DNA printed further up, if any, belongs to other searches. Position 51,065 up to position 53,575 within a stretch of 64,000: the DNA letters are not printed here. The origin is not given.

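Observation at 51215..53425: Compositionally atypical orphan gene: PIN-like core, coiled coil and 3-TM tail, inserted after the rplS terminator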

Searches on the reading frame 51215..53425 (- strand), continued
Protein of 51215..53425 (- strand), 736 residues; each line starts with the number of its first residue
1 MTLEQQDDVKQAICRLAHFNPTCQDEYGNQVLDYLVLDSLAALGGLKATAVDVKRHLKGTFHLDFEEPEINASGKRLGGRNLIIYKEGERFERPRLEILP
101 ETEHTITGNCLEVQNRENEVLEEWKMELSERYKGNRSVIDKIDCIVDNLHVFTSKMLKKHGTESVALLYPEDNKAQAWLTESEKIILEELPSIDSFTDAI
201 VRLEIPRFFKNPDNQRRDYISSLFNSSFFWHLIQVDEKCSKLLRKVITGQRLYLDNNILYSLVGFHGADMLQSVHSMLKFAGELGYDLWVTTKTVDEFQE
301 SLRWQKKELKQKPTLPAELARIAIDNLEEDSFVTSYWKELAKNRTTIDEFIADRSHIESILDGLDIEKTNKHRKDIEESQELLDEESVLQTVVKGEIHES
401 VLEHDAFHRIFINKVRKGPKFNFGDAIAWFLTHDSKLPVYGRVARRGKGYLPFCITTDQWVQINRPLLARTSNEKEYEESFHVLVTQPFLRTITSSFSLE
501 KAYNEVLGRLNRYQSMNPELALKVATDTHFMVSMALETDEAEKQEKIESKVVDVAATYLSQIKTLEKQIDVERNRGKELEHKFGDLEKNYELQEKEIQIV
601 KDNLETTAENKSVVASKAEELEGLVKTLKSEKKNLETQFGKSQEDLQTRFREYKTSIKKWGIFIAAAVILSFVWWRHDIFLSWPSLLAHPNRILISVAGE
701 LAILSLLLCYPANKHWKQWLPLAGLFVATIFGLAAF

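Call 97: search_protein_families(library=padloc, proteins=[L099:520-2544:+, L122:113-1633:+, L114:1108-2412:+, L114:264-1190:+, L005:6917-7828:+, L089:4907-6049:+, L007:7502-7984:+, L103:4360-5562:-], max_evalue=0.00001)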
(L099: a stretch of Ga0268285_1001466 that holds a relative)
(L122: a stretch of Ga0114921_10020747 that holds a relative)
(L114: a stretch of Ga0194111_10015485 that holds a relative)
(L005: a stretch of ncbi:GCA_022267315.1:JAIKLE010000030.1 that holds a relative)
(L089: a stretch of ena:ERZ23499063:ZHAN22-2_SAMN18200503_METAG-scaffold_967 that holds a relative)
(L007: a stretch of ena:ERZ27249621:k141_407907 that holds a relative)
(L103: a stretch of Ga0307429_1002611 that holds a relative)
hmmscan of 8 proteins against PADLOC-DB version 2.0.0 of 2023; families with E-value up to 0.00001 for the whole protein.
L099:520-2544:+ (674 aa): 41 families (the best 25 are shown)
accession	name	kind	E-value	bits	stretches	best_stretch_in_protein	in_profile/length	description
PDLC03354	MTase_II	-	1.1e-66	223.7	1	37-394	24-389/425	Type II methyltransferase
PDLC03638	MTase_III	-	2e-60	203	1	75-378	381-668/816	Type III methyltransferase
PDLC03636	MTase_III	-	2.8e-48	163.1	2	71-212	43-176/575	Type III methyltransferase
PDLC03300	MTase_II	-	2.9e-42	142.8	2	300-388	187-277/302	Type II methyltransferase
PDLC03633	MTase_III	-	3e-41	139.8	2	311-436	278-404/616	Type III methyltransferase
PDLC03644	MTase_III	-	1.5e-37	127.6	1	59-387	23-393/542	Type III methyltransferase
PDLC03635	MTase_III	-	2.8e-36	123.5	2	73-218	217-358/708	Type III methyltransferase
PDLC03339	MTase_II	-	3.6e-32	109.6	2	76-215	5-142/399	Type II methyltransferase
PDLC03634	MTase_III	-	3.6e-31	106.7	1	34-362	54-426/621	Type III methyltransferase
PDLC03632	MTase_III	-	1.1e-27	94.6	2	253-391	400-533/983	Type III methyltransferase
PDLC03371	MTase_II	-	1.9e-27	94.5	2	322-392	187-257/260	Type II methyltransferase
PDLC03299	MTase_II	-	4.7e-26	90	2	320-388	190-258/296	Type II methyltransferase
PDLC03641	MTase_III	-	3.2e-22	76.9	2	133-363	185-428/657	Type III methyltransferase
PDLC03640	MTase_III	-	1.4e-18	64.6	1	75-208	44-197/654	Type III methyltransferase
PDLC03216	MTase_II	-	2.4e-18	64.3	1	325-392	193-260/364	Type II methyltransferase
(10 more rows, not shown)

L122:113-1633:+ (506 aa): 44 families (the best 25 are shown)
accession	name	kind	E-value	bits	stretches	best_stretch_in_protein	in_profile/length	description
PDLC03354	MTase_II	-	1.7e-53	180.2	2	1-113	130-240/425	Type II methyltransferase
PDLC03339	MTase_II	-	5.4e-42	142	1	2-215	62-270/399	Type II methyltransferase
PDLC03633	MTase_III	-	2.2e-41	140.3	1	4-247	155-382/616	Type III methyltransferase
PDLC03636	MTase_III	-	4.5e-41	139.3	2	3-118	99-208/575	Type III methyltransferase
PDLC03300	MTase_II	-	5.3e-40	135.3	2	2-92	88-176/302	Type II methyltransferase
PDLC03638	MTase_III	-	3.4e-35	119.6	2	100-210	566-671/816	Type III methyltransferase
PDLC03635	MTase_III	-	8e-34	115.4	2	95-203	451-559/708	Type III methyltransferase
PDLC03644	MTase_III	-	1.7e-32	110.9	2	6-121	115-229/542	Type III methyltransferase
PDLC03371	MTase_II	-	7.9e-32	108.8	1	9-220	79-256/260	Type II methyltransferase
PDLC03634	MTase_III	-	3.8e-25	86.8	2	3-124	176-293/621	Type III methyltransferase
PDLC03299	MTase_II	-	2e-24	84.6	1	14-217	76-258/296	Type II methyltransferase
PDLC03216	MTase_II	-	9.7e-23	78.7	1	155-216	194-255/364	Type II methyltransferase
PDLC03632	MTase_III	-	1.5e-20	70.9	2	2-90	244-328/983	Type III methyltransferase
PDLC03738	oMTase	-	5.7e-20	69.4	1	155-204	204-253/376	orphan methyltransferase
PDLC03641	MTase_III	-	5.3e-17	59.6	2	3-103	187-283/657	Type III methyltransferase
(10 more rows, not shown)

L114:1108-2412:+ (434 aa): 28 families (the best 25 are shown)
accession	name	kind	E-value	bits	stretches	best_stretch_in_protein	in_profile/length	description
PDLC03325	MTase_II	-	8.6e-25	85.3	2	272-358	287-371/426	Type II methyltransferase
PDLC03353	MTase_II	-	7.9e-20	69.5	2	266-362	15-96/260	Type II methyltransferase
PDLC03380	MTase_II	-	9.1e-19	65.9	2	264-379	250-370/393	Type II methyltransferase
PDLC03312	MTase_II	-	2e-13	47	1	54-125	784-855/1344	Type II methyltransferase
PDLC03283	MTase_II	-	4.2e-12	44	1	76-116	221-261/352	Type II methyltransferase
PDLC03224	MTase_II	-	8.1e-12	42.8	0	272-308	291-327/481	Type II methyltransferase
PDLC04134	mad2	-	2.8e-11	40.9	0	77-118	283-325/492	mads_2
PDLC03350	MTase_II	-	3.3e-11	41.2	0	265-364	62-141/312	Type II methyltransferase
PDLC03387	MTase_II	-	6e-11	40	0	73-127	222-276/289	Type II methyltransferase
PDLC02541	PglX|PglXI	-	6.3e-11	39.1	1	263-347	479-567/919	PglXI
PDLC03299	MTase_II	-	8.6e-11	39.9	0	75-126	206-257/296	Type II methyltransferase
PDLC03239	MTase_II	-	1.6e-10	38.3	0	65-117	71-125/442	Type II methyltransferase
PDLC03351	MTase_II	-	3.2e-10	37.7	1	60-121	122-183/348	Type II methyltransferase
PDLC03322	MTase_II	-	4.5e-10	37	1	34-125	10-105/446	Type II methyltransferase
PDLC03339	MTase_II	-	9.2e-10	35.8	1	75-151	220-297/399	Type II methyltransferase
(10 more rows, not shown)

L114:264-1190:+ (308 aa): 1 family
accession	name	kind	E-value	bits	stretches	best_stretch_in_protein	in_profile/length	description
PDLC03501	REase_II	-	1.2e-43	147.3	1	1-245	1-246/285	Type II restriction enzyme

L005:6917-7828:+ (303 aa): 0 families

L089:4907-6049:+ (380 aa): 0 families

L007:7502-7984:+ (160 aa): 0 families

L103:4360-5562:- (400 aa): 0 families

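Call 101: search_protein_families(library=padloc, proteins=[L096:2002-4290:+, L099:5051-7561:+, L099:7839-9314:+, L118:8129-11353:+, L118:4751-5920:+, L118:3036-4754:+, L121:911-3349:+, L132:4025-5650:+, L117:2458-3489:+, L106:504-2342:-], max_evalue=1e-8)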
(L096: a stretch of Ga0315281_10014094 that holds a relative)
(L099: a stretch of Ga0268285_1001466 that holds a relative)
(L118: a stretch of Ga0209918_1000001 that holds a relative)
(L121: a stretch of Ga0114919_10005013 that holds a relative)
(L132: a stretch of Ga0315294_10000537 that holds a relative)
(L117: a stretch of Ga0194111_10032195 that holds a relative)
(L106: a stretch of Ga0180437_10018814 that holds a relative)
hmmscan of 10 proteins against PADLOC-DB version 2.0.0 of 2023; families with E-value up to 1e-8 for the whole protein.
L096:2002-4290:+ (762 aa): 0 families

L099:5051-7561:+ (836 aa): 2 families
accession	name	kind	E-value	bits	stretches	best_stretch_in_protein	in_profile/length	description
PDLC03648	REase_III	-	2e-11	40.7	1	313-528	245-449/871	Type III restriction enzyme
PDLC02707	PbeA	-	6.3e-09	33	0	100-297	270-464/672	PbeA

L099:7839-9314:+ (491 aa): 0 families

L118:8129-11353:+ (1074 aa): 6 families
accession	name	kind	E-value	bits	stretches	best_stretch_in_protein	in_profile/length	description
PDLC03040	REase_I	-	4e-188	625.5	1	11-1047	7-1011/1029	Type I restriction enzyme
PDLC03044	REase_I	-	2.3e-88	295.4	1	75-998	61-989/1034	Type I restriction enzyme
PDLC03041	REase_I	-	2.1e-84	282.3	3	246-535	291-582/1099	Type I restriction enzyme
PDLC03048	REase_I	-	6.2e-47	158.3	2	115-484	85-465/976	Type I restriction enzyme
PDLC03046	REase_I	-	6.2e-22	75.4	1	397-695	409-730/1025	Type I restriction enzyme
PDLC03045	REase_I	-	3e-20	69.8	1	295-478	286-476/995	Type I restriction enzyme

L118:4751-5920:+ (389 aa): 92 families (the best 25 are shown)
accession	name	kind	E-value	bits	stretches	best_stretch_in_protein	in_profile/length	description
PDLC03099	Specificity_I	-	4.1e-116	386.4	1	5-386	3-392/405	Type I specificity subunit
PDLC03068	Specificity_I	-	4.1e-78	261.3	2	90-387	108-398/403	Type I specificity subunit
PDLC03089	Specificity_I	-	7.8e-71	237.5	1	7-387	5-436/446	Type I specificity subunit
PDLC03592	Specificity_II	-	2.1e-70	235.8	1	92-380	113-391/392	Type II specificity subunit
PDLC03092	Specificity_I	-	2.4e-70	235.9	1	59-386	72-397/397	Type I specificity subunit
PDLC03063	Specificity_I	-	9e-70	233.7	1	6-171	3-168/369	Type I specificity subunit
PDLC03168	Specificity_I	-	7.6e-65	218.1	2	184-384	245-444/459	Type I specificity subunit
PDLC03086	Specificity_I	-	2.6e-61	206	2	181-385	239-445/458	Type I specificity subunit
PDLC03163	Specificity_I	-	9.1e-58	194.4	1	88-386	110-420/434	Type I specificity subunit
PDLC03019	MTase_I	-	5.1e-56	188.5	1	112-386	644-925/932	Type I methyltransferase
PDLC03161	Specificity_I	-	1.9e-55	186.4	1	91-386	117-398/405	Type I specificity subunit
PDLC03172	Specificity_I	-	8.8e-53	177.9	1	52-387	72-422/431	Type I specificity subunit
PDLC03154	Specificity_I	-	2.3e-49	167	1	6-386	3-395/406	Type I specificity subunit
PDLC03164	Specificity_I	-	1.6e-47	160.7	1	119-385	142-395/409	Type I specificity subunit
PDLC04137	mad5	-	1.9e-47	160.3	1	7-376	3-390/392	mads_5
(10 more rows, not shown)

L118:3036-4754:+ (572 aa): 23 families
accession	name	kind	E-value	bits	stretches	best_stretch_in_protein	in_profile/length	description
PDLC03035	MTase_I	-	2.4e-209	695.1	3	24-396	7-390/653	Type I methyltransferase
PDLC03019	MTase_I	-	1.5e-101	339.3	2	27-397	8-378/932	Type I methyltransferase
PDLC03240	MTase_II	-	1.8e-75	252.7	1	26-395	7-384/511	Type II methyltransferase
PDLC03022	MTase_I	-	9.5e-61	204.1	1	130-416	129-428/857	Type I methyltransferase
PDLC03031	MTase_I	-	4.9e-59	198.3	1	24-390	5-400/834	Type I methyltransferase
PDLC03027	MTase_I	-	9.8e-46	154.6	1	26-395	7-369/810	Type I methyltransferase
PDLC03021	MTase_I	-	1.9e-43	147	1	56-396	33-380/491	Type I methyltransferase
PDLC03029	MTase_I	-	8.1e-41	138.2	1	25-397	7-407/661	Type I methyltransferase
PDLC03026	MTase_I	-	7.8e-40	135.4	1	25-395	4-357/487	Type I methyltransferase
PDLC03028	MTase_I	-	1.3e-37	127.4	1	25-403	727-1131/1236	Type I methyltransferase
PDLC03038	MTase_I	-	1.1e-36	124.1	1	26-384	8-371/896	Type I methyltransferase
PDLC03039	MTase_I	-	2.3e-34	116.6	1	25-384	5-369/708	Type I methyltransferase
PDLC04134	mad2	-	1.2e-33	114.8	1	25-399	139-450/492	mads_2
PDLC03032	MTase_I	-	2.8e-31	106.4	1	28-400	9-376/1001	Type I methyltransferase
PDLC03033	MTase_I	-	3.7e-30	103.4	1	149-396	163-424/541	Type I methyltransferase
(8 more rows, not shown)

L121:911-3349:+ (812 aa): 1 family
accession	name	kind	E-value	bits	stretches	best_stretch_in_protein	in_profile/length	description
PDLC04700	PDC-M54A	-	2.5e-11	39.3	1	71-418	275-641/1657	-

L132:4025-5650:+ (541 aa): 0 families

L117:2458-3489:+ (343 aa): 0 families

L106:504-2342:- (612 aa): 21 families
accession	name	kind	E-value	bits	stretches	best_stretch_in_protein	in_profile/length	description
PDLC02358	Old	-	5.8e-22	76.2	1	267-451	285-469/578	Old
PDLC04168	GajA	-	1.4e-16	58.3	1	244-440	253-441/570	-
PDLC00075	GajA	-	9.8e-15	52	1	237-428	238-419/536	AAA ATPase domain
PDLC02980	AriA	-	1.2e-14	53.1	1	244-311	234-303/304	-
PDLC02979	AriA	-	1.3e-13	49.5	1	244-310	296-372/373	-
PDLC03878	NsnB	-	2.3e-12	45.4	1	247-314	216-284/345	-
PDLC04235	PDC-M01A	-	1.5e-11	41.9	0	261-309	365-414/510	-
PDLC02981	AriAB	-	4.4e-11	40.2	0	259-388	323-454/694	-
PDLC00303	PtuA1|PtuA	-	7.5e-11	39.7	0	260-329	230-299/386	AAA ATPase domain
PDLC00066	GajA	-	3.1e-10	37.2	1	266-438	278-441/567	AAA ATPase domain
PDLC00289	PtuA1|PtuA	-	6.8e-10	36.5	0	261-311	243-292/404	AAA ATPase domain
PDLC04236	PDC-M01A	-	7.1e-10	36.5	0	262-312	245-296/388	-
PDLC04033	PD-T4-4_A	-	1.6e-09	35.5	0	244-314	301-373/460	-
PDLC04608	PDC-M38A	-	2.3e-09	35.4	0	239-343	243-353/367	-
PDLC04169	GajA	-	2.4e-09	35.1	1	244-437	112-301/434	-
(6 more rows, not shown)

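Call 102: search_protein_families(library=pfam, proteins=[L096:2002-4290:+, L099:5051-7561:+, L099:7839-9314:+, L118:8129-11353:+, L118:4751-5920:+, L118:3036-4754:+, L121:911-3349:+, L132:4025-5650:+, L117:2458-3489:+, L106:504-2342:-], max_evalue=0.00001)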
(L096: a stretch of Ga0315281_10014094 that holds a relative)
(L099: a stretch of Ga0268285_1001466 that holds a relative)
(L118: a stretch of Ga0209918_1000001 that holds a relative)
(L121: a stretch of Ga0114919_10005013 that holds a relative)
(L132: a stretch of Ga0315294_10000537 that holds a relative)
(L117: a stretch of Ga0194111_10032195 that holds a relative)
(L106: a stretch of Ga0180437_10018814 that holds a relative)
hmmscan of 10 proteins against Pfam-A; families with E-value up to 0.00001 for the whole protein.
L096:2002-4290:+ (762 aa): 3 families
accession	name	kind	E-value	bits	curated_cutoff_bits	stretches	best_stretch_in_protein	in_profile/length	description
PF02867.20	Ribonuc_red_lgC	-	1.5e-136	456.5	23.9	2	93-432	1-347/523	Ribonucleotide reductase, barrel domain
PF00317.26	Ribonuc_red_lgN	-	2.3e-25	88.9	28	1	8-90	2-77/77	Ribonucleotide reductase, all-alpha domain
PF12637.14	TSCPD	-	4.6e-22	78.6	22.8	1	625-716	7-87/88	TSCPD domain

L099:5051-7561:+ (836 aa): 1 family
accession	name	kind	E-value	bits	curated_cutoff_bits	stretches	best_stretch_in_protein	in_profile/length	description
PF04851.21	ResIII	-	3.3e-12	47.1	22.5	1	42-236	5-145/164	Type III restriction enzyme, res subunit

L099:7839-9314:+ (491 aa): 2 families
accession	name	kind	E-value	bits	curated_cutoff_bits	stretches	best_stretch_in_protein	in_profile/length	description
PF02934.20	GatB_N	-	9.1e-118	392.9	23.4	1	5-292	1-277/277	GatB/GatE catalytic domain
PF02637.23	GatB_Yqey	-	1.8e-46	158.1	27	1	351-488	11-148/148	GatB domain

L118:8129-11353:+ (1074 aa): 5 families
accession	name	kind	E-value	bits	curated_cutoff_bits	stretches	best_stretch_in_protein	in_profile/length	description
PF18766.7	SWI2_SNF2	-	1.2e-75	254.4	26.7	1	273-499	1-219/221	SWI2/SNF2 ATPase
PF04313.20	HSDR_N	-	4.1e-47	161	25.1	1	8-216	2-197/198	Type I restriction enzyme R protein N terminus (HSDR_N)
PF11867.13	T1RH-like_C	-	3.1e-31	109.4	26.8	1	719-1058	7-323/329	Type I restriction enzyme HindI endonuclease subunit-like, C-terminal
PF04851.21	ResIII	-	1.8e-20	74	22.5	1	279-435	13-162/164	Type III restriction enzyme, res subunit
PF22679.2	T1R_D3-like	-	3.3e-17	63.8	27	1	625-693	86-156/158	Type I restriction enzyme subunit R domain 3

L118:4751-5920:+ (389 aa): 1 family
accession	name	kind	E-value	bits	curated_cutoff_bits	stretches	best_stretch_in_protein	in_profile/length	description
PF01420.25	Methylase_S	-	2.3e-44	152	22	2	7-158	4-167/168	Type I restriction modification DNA specificity domain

L118:3036-4754:+ (572 aa): 3 families
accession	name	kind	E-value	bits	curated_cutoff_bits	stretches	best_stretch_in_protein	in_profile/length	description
PF02384.22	N6_Mtase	-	4.1e-85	286.3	20.4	1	164-532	3-310/311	N-6 DNA Methylase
PF12161.14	HsdM_N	-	3.1e-21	76.9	24.5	1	27-155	1-135/135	HsdM N-terminal domain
PF01170.24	UPF0020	-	3.1e-07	30.7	22.3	1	209-297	31-132/197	RMKL-like, methyltransferase domain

L121:911-3349:+ (812 aa): 1 family
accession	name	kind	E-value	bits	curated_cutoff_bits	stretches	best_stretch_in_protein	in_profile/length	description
PF25199.1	nSTAND_NTPase5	-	1.6e-06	28.5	34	1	94-226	18-139/145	Novel STAND NTPase 5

L132:4025-5650:+ (541 aa): 2 families
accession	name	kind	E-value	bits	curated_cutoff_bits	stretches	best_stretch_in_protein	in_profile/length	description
PF01145.31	Band_7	-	3.9e-26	92.6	23.6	1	31-217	2-175/176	SPFH domain / Band 7 family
PF15975.10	Flot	-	6.7e-09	36.3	27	1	390-476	4-92/124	Flotillin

L117:2458-3489:+ (343 aa): 0 families

L106:504-2342:- (612 aa): 3 families
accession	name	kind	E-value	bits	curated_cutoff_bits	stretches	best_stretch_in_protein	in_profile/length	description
PF13304.12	AAA_21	-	1.9e-13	51.6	27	1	239-311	229-303/304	AAA domain, putative AbiEii toxin, Type IV TA system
PF13175.12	AAA_15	-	4.2e-12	46.8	32.1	1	244-310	297-373/374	AAA ATPase domain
PF20469.4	OLD-like_TOPRIM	-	1.4e-07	32.4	23.2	1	362-430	1-67/67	Overcoming lysogenization defect protein-like, TOPRIM domain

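Call 105: list_cluster_members(proteins=[P0001, P0011, P0013, P0028, P0031, P0037, P0047, P0081, P0097, P0109])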
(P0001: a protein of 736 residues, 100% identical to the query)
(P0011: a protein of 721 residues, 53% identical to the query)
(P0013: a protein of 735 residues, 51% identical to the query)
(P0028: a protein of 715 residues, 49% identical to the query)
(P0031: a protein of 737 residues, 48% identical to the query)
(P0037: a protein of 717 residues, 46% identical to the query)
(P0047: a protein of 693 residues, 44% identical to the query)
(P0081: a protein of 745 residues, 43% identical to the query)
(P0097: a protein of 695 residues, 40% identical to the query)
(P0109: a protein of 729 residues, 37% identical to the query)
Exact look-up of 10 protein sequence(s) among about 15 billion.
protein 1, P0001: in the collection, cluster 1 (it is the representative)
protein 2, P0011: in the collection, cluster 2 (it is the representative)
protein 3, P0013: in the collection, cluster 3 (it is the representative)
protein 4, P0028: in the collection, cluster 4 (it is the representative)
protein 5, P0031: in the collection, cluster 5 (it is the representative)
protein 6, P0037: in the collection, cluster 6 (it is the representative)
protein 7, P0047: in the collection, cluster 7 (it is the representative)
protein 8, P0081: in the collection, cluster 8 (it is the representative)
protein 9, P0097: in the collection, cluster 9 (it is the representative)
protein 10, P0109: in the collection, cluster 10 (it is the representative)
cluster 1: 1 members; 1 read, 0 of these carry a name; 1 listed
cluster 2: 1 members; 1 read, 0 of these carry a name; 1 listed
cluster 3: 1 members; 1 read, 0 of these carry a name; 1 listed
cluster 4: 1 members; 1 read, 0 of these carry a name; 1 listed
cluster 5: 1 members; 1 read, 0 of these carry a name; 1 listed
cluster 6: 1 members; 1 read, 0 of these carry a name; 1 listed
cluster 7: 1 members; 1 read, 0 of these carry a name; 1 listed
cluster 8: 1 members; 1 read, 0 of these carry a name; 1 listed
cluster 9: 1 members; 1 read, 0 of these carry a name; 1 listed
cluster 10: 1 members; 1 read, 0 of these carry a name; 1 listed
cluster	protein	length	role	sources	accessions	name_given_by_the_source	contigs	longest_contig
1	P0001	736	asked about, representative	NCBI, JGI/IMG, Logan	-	-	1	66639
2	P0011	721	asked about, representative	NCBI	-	-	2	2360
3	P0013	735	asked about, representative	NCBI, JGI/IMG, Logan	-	-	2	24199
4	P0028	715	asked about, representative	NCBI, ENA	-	-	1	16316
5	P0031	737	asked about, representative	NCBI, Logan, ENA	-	-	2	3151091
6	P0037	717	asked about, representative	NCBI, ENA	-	-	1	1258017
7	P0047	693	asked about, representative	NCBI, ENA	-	-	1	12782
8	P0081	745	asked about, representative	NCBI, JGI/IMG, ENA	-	-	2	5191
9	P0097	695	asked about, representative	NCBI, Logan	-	-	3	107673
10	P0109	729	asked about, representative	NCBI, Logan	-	-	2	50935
